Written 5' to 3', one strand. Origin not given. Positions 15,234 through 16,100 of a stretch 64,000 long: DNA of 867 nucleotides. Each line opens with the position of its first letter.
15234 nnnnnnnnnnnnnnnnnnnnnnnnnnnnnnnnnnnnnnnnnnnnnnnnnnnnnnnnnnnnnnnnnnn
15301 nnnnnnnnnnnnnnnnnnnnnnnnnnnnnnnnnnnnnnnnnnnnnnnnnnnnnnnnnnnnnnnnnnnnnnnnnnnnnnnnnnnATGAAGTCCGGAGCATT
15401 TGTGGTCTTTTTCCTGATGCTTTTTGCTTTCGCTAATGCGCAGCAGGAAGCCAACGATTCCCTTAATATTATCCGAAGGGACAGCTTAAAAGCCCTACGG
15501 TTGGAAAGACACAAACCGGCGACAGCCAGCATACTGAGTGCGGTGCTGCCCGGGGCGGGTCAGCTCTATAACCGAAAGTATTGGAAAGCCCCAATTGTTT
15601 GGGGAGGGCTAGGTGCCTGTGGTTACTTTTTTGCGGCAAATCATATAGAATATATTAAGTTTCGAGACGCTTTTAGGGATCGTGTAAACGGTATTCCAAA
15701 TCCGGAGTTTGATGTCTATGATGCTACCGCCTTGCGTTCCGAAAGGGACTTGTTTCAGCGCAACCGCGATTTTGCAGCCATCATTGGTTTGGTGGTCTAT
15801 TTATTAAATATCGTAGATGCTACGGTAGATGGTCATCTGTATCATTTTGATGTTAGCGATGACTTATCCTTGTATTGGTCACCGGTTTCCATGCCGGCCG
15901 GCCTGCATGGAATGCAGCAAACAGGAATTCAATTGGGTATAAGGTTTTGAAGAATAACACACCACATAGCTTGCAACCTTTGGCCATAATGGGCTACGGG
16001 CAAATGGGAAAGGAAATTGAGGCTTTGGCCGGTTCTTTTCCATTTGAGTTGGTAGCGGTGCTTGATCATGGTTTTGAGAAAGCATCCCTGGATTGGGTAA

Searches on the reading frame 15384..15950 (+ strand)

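Call 49: search_protein_families(library=pfam, proteins=[window:15384-15950:+])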
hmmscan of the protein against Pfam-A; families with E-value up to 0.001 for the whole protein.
window:15384-15950:+ (188 aa): 1 family
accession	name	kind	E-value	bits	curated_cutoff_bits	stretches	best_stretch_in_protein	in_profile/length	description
PF18935.5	DUF5683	-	2.7e-46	157.7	26.7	1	42-188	2-151/151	Family of unknown function (DUF5683)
